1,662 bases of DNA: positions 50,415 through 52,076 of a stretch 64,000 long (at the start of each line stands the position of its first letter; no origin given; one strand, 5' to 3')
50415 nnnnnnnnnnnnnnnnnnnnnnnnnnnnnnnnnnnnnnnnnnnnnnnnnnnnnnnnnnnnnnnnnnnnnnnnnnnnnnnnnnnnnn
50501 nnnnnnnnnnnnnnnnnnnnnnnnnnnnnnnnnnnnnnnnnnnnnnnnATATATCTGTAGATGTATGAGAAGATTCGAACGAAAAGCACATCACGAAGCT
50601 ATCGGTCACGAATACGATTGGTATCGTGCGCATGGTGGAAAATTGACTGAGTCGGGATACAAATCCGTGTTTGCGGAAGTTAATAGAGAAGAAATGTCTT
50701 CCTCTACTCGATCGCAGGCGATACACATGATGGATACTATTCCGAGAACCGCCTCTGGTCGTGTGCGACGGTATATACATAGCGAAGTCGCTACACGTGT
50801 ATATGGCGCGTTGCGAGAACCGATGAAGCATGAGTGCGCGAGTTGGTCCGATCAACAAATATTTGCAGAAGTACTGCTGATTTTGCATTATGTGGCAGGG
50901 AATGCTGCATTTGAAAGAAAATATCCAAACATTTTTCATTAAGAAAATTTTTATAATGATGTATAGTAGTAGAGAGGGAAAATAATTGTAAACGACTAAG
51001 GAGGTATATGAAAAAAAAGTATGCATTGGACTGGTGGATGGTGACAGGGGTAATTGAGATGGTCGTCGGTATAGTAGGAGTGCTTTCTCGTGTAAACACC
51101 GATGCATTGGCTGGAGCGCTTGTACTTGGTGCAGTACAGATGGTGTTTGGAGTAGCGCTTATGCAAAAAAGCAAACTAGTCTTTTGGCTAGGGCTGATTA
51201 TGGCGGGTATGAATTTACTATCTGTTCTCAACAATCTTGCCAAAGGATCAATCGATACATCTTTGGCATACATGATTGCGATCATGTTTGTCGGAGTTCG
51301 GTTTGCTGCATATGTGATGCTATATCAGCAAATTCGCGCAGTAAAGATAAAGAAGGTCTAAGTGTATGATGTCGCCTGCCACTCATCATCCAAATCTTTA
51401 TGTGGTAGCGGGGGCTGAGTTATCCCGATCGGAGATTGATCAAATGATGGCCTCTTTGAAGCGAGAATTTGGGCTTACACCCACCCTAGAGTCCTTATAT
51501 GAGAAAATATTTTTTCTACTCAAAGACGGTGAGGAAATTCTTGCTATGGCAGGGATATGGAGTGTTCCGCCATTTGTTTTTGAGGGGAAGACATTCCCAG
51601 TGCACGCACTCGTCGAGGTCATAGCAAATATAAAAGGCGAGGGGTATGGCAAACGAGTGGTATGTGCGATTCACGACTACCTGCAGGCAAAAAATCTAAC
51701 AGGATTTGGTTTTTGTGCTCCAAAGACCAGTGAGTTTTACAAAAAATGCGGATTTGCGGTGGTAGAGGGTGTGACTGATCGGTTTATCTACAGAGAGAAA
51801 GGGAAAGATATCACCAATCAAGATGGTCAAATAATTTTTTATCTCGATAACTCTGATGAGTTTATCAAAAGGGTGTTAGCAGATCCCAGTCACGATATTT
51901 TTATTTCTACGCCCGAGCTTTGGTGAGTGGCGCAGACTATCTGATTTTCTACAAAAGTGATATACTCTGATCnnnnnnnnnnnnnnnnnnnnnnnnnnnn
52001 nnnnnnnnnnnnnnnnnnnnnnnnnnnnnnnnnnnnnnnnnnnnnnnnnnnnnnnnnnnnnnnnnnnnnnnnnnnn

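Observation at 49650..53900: Accessory-like stretch of ten small genes with little recognisable function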

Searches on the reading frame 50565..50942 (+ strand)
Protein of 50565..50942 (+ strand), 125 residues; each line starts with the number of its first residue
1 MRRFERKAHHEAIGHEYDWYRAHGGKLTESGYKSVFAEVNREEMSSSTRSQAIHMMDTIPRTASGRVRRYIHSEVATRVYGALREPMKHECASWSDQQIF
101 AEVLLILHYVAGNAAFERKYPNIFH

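Call 3: search_protein_families(library=pfam, max_evalue=0.1, proteins=[window:50565-50942:+])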
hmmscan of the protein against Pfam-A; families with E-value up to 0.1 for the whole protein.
window:50565-50942:+ (125 aa): 0 families

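Call 4: search_protein_families(library=ncbifam, max_evalue=0.1, proteins=[window:50565-50942:+])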
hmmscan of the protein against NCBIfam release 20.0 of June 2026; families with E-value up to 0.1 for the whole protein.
window:50565-50942:+ (125 aa): 3 families
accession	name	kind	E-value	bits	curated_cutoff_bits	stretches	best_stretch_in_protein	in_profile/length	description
NF004758.0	PRK06087.1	equivalog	0.016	13.6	736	1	34-76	493-536/548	medium-chain fatty-acid--CoA ligase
TIGR02188.1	Ac_CoA_lig_AcsA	equivalog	0.049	11.9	724.95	1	36-78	565-607/629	acetate--CoA ligase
NF001208.0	PRK00174.1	subfamily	0.069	11.4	657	1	38-78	582-622/649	acetate--CoA ligase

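Call 8: search_protein_families(library=padloc, max_evalue=0.1, proteins=[window:50565-50942:+])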
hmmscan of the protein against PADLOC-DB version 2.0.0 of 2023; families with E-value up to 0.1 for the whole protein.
window:50565-50942:+ (125 aa): 0 families

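Call 9: search_protein_families(library=phrogs, max_evalue=0.1, proteins=[window:50565-50942:+])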
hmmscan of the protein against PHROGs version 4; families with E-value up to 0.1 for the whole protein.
window:50565-50942:+ (125 aa): 0 families

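Call 37: search_solved_structures(query=window:50565-50942:+, max_evalue=5)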
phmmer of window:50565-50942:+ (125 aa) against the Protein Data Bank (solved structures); distinct sequences matched with E-value up to 5: 4.
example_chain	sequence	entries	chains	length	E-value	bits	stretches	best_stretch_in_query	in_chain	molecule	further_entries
4u5y_D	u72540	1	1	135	0.47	13.7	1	36-77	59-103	Acetyl-coenzyme A synthetase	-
2p2m_A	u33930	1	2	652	1.5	12.1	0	36-76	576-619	Acetyl-coenzyme A synthetase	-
2p2f_A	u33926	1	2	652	1.5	12.1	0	36-76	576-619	Acetyl-coenzyme A synthetase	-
1pg3_A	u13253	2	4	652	1.5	12.1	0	36-76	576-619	acetyl-CoA synthetase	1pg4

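Call 41: find_homologous_proteins(query=window:50565-50942:+, max_evalue=0.01)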
Query window:50565-50942:+ (125 aa): 7 proteins with E <= 0.01 among 14 candidates.
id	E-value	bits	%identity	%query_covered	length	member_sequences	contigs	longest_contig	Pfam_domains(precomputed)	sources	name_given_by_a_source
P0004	8.4e-79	279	100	100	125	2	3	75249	-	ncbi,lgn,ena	-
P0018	5.0e-48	180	66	100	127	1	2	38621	-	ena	-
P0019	3.4e-44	168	68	90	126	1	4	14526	-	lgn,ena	-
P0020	3.9e-41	158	59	96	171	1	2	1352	-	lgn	-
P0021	8.5e-41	157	59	96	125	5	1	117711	-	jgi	jgi:hypothetical protein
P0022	3.4e-39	151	63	88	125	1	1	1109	-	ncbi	-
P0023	5.0e-19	86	58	57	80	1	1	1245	-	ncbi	-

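Call 42: find_encoding_contigs(protein=P0018, flank=10000, max_places=2)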
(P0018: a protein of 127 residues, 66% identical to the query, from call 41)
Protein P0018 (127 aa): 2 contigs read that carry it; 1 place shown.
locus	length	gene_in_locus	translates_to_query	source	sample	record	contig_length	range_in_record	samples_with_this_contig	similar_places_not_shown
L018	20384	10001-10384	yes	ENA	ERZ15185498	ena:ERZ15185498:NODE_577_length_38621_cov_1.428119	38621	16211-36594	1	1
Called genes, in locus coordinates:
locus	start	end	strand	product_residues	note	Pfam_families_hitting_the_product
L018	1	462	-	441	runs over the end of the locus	PF00202:Aminotran_3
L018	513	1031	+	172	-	-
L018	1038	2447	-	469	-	-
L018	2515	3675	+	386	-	PF00696:AA_kinase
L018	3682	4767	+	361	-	PF01118:Semialdhyde_dh, PF02774:Semialdhyde_dhC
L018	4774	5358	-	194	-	-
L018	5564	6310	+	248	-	PF02585:PIG-L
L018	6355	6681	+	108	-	-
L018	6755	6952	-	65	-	PF00313:CSD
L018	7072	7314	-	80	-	-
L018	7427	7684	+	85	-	-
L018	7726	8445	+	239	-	PF13489:Methyltransf_23, PF13649:Methyltransf_25, PF13847:Methyltransf_31, PF08241:Methyltransf_11, PF08242:Methyltransf_12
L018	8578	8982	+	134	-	PF07883:Cupin_2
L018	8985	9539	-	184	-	PF08448:PAS_4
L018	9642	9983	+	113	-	-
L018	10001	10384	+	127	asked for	-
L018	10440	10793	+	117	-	-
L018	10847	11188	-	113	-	PF00581:Rhodanese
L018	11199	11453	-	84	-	PF00462:Glutaredoxin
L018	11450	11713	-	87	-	PF01022:HTH_5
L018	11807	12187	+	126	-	-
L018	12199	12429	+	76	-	-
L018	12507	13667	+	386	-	-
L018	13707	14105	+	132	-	-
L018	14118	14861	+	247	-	PF08241:Methyltransf_11 (weak)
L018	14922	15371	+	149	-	-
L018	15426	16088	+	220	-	PF00702:Hydrolase, PF13419:HAD_2, PF13242:Hydrolase_like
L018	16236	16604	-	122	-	-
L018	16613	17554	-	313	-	PF01048:PNP_UDP_1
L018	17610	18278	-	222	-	-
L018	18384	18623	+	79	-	-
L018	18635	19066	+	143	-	PF08818:DUF1801 (faint)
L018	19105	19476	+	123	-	-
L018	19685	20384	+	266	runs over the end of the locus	-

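Call 43: find_encoding_contigs(protein=P0021, flank=10000, max_places=2)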
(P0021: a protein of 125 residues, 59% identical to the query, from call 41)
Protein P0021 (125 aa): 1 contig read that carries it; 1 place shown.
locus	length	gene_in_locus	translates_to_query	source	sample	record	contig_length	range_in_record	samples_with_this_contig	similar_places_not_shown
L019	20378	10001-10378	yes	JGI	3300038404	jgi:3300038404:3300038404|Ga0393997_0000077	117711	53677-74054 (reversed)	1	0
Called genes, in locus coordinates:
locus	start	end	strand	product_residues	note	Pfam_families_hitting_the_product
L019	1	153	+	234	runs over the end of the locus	PF02585:PIG-L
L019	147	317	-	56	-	-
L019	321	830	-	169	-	-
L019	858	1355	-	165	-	-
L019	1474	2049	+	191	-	PF27226:AF_1845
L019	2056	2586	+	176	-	PF01641:SelR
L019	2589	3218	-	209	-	-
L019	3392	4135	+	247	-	PF02585:PIG-L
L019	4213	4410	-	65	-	PF00313:CSD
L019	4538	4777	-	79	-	-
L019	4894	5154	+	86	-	-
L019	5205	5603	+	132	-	-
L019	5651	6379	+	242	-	PF13489:Methyltransf_23, PF13649:Methyltransf_25, PF13847:Methyltransf_31, PF08241:Methyltransf_11, PF08242:Methyltransf_12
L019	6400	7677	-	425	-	-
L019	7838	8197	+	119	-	-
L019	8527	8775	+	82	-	-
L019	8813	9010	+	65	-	-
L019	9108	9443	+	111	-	-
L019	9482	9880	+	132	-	PF07883:Cupin_2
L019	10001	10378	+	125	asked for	-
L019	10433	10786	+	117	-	-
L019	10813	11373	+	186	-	-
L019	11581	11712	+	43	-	-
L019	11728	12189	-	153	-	PF00462:Glutaredoxin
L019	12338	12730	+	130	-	-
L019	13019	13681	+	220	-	PF00702:Hydrolase, PF13419:HAD_2, PF13242:Hydrolase_like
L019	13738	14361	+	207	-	PF00156:Pribosyltran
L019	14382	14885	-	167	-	-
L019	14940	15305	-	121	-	-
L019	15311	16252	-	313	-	PF01048:PNP_UDP_1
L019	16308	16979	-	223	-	-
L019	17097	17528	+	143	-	PF08818:DUF1801 (faint)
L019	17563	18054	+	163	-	-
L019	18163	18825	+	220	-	-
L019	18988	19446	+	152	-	-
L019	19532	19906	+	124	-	-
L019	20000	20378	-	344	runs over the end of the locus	-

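Call 72: search_protein_families(library=pfam, max_evalue=0.01, proteins=[L018:12507-13667:+, L018:13707-14105:+, L018:14118-14861:+, L007:6012-6227:-, L007:8925-9233:-, L019:11728-12189:-, L018:8985-9539:-])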
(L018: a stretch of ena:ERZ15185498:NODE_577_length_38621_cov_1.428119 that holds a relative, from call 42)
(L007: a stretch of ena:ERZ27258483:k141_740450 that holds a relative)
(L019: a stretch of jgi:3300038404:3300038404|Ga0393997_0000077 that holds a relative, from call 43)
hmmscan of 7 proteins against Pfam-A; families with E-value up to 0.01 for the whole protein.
L018:12507-13667:+ (386 aa): 1 family
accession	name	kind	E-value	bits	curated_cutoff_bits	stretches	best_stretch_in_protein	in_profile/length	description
PF00067.27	p450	-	0.00045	19.5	22.8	0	267-306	325-365/462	Cytochrome P450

L018:13707-14105:+ (132 aa): 0 families

L018:14118-14861:+ (247 aa): 4 families
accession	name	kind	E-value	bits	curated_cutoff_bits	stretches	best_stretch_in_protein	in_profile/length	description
PF08241.18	Methyltransf_11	-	2.8e-06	28.3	21.2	1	110-168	45-95/95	Methyltransferase domain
PF20922.3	Anamorsin_N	-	0.0013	18.9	27.1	1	149-210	68-128/163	Anamorsin, N-terminal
PF13847.12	Methyltransf_31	-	0.0021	18.2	27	1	110-177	57-123/145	Methyltransferase domain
PF24962.1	DUF7767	-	0.0047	17.4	27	1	47-110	4-62/95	Domain of unknown function (DUF7767)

L007:6012-6227:- (71 aa): 0 families

L007:8925-9233:- (102 aa): 0 families

L019:11728-12189:- (153 aa): 2 families
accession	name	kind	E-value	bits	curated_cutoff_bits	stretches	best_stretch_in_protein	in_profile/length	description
PF00462.30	Glutaredoxin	-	9.3e-12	45.4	22.9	1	75-126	1-52/60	Glutaredoxin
PF13417.12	GST_N_3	-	0.0094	16.7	22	0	78-126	2-49/75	Glutathione S-transferase, N-terminal domain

L018:8985-9539:- (184 aa): 2 families
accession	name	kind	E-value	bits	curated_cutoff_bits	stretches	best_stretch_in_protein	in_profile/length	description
PF08448.16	PAS_4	-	1.2e-11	45.2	23.1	1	28-129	2-108/110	PAS fold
PF13426.13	PAS_9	-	0.0051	17.5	27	1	37-123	7-98/103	PAS domain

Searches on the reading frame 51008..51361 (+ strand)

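Call 3: search_protein_families(library=pfam, max_evalue=0.1, proteins=[window:51008-51361:+])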
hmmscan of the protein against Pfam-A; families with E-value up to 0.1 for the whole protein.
window:51008-51361:+ (117 aa): 0 families

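Call 4: search_protein_families(library=ncbifam, max_evalue=0.1, proteins=[window:51008-51361:+])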
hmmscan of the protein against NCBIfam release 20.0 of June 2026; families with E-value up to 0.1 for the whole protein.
window:51008-51361:+ (117 aa): 1 family
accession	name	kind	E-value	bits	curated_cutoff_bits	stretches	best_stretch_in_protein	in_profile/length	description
NF011625.2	PRK15051.1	equivalog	0.01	16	92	1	52-109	31-89/111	4-amino-4-deoxy-L-arabinose-phosphoundecaprenol flippase subunit ArnE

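Call 8: search_protein_families(library=padloc, max_evalue=0.1, proteins=[window:51008-51361:+])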
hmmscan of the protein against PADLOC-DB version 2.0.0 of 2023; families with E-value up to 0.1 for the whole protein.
window:51008-51361:+ (117 aa): 0 families

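Call 9: search_protein_families(library=phrogs, max_evalue=0.1, proteins=[window:51008-51361:+])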
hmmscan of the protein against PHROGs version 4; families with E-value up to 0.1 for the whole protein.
window:51008-51361:+ (117 aa): 1 family
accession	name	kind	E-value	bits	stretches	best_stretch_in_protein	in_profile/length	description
phrog_19883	-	unknown function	0.028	15.7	1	63-109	11-56/117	-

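Call 72: search_protein_families(library=pfam, max_evalue=0.01, proteins=[L007:6012-6227:-, L007:8925-9233:-])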
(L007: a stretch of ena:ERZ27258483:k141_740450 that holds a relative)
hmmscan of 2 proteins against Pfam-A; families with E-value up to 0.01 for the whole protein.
L007:6012-6227:- (71 aa): 0 families

L007:8925-9233:- (102 aa): 0 families

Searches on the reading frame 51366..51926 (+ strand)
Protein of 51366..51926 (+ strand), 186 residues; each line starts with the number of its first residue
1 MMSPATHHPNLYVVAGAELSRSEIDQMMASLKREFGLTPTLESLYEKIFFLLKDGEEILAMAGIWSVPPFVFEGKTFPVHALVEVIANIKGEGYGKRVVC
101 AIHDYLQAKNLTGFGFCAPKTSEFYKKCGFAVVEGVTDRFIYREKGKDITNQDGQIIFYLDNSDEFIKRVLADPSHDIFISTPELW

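Call 3: search_protein_families(library=pfam, max_evalue=0.1, proteins=[window:51366-51926:+])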
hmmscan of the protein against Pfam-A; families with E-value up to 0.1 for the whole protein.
window:51366-51926:+ (186 aa): 3 families
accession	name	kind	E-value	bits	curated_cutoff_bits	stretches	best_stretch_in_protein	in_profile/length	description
PF00583.31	Acetyltransf_1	-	0.00048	20.8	20.7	1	45-130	31-116/116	Acetyltransferase (GNAT) family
PF13508.13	Acetyltransf_7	-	0.00092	20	27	1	48-131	4-83/84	Acetyltransferase (GNAT) domain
PF23663.1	Znf_SCAND3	-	0.023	15.1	27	1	78-102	12-36/50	SCAN domain-containing protein 3-like zinc finger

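Call 4: search_protein_families(library=ncbifam, max_evalue=0.1, proteins=[window:51366-51926:+])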
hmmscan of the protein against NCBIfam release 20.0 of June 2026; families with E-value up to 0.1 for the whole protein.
window:51366-51926:+ (186 aa): 1 family
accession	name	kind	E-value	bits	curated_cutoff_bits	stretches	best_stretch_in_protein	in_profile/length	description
NF005840.0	PRK07757.1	equivalog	0.0018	18.2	154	1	32-134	25-122/153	N-acetyltransferase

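Call 8: search_protein_families(library=padloc, max_evalue=0.1, proteins=[window:51366-51926:+])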
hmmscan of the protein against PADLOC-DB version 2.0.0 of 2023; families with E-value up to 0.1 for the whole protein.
window:51366-51926:+ (186 aa): 0 families

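Call 9: search_protein_families(library=phrogs, max_evalue=0.1, proteins=[window:51366-51926:+])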
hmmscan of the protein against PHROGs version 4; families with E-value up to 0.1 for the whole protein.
window:51366-51926:+ (186 aa): 1 family
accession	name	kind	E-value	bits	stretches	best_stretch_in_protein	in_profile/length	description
phrog_1249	-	other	0.00048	20.9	1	42-139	54-155/180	acetyltransferase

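Call 11: find_encoding_contigs(protein=window:51366-51926:+, flank=10000, max_places=6)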
Protein window:51366-51926:+ (186 aa): 8 contigs read that carry it; 6 places shown.
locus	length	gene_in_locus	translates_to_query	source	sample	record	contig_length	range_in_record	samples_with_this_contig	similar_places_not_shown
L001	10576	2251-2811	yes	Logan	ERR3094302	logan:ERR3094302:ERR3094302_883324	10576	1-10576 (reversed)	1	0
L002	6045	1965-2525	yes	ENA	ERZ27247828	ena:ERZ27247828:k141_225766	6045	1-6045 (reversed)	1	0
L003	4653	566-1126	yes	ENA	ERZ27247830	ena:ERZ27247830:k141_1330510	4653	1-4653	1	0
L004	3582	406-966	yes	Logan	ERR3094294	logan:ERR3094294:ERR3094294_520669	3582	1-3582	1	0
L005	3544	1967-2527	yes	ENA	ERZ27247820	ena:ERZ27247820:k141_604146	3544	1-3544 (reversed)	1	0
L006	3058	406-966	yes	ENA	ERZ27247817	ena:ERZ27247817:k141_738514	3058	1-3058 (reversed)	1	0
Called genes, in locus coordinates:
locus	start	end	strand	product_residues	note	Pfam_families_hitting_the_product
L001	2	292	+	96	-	?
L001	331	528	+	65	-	-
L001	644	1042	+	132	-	PF07883:Cupin_2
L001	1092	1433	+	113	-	-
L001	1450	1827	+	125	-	-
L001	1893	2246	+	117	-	-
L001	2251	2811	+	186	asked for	-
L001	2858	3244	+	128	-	-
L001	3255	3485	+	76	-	-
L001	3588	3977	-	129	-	-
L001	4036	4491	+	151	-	-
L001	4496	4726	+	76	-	-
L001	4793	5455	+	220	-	PF00702:Hydrolase, PF13419:HAD_2, PF13242:Hydrolase_like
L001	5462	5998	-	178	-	PF06210:DUF1003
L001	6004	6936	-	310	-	PF01048:PNP_UDP_1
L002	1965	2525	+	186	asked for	-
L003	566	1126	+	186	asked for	-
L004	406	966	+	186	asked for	-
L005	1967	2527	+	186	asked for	-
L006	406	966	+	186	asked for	-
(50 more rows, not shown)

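Call 72: search_protein_families(library=pfam, max_evalue=0.01, proteins=[L007:6012-6227:-, L007:8925-9233:-])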
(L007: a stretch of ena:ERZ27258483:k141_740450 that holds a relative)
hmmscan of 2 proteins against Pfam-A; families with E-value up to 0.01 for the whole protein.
L007:6012-6227:- (71 aa): 0 families

L007:8925-9233:- (102 aa): 0 families

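Call 81: search_solved_structures(query=window:51366-51926:+, max_evalue=1)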
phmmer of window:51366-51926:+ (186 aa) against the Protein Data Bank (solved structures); distinct sequences matched with E-value up to 1: 13.
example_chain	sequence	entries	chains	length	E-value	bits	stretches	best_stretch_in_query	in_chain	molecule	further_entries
3pp9_A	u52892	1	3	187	0.11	15.4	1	88-160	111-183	Putative streptothricin acetyltransferase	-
7cf6_B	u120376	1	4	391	0.23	14.4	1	22-86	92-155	Isoaspartyl dipeptidase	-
7cdh_X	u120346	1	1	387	0.25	14.3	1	22-86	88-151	Isoaspartyl dipeptidase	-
4my0_A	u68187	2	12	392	0.26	14.2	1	27-132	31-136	GCN5-related N-acetyltransferase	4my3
6xn3_A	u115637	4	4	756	0.4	13.6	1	97-169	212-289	CRISPR-associated protein Cas10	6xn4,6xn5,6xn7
9asi_A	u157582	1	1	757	0.4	13.6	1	97-169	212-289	CRISPR system single-strand-specific deoxyribonuclease Cas10/Csm1 (subtype III-A)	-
9ash_A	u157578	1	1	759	0.4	13.6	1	97-169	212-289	CRISPR system single-strand-specific deoxyribonuclease Cas10/Csm1 (subtype III-A)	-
9mjg_A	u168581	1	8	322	0.52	13.2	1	52-134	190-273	Histone acetyltransferase type B catalytic subunit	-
2p0w_A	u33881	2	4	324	0.53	13.2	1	52-134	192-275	Histone acetyltransferase type B catalytic subunit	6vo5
1qst_A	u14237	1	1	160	0.64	12.9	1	72-131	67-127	TGCN5 HISTONE ACETYL TRANSFERASE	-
1q2c_A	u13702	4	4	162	0.64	12.9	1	72-131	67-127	histone acetyltransferase GCN5 | TGCN5 HISTONE ACETYL TRANSFERASE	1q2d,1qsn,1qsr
1m1d_A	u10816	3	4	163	0.65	12.9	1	72-131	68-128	TGCN5 HISTONE ACETYL TRANSFERASE | HAT A1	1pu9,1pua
5gcn_A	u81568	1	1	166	0.65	12.9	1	72-131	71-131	HISTONE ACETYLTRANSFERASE GCN5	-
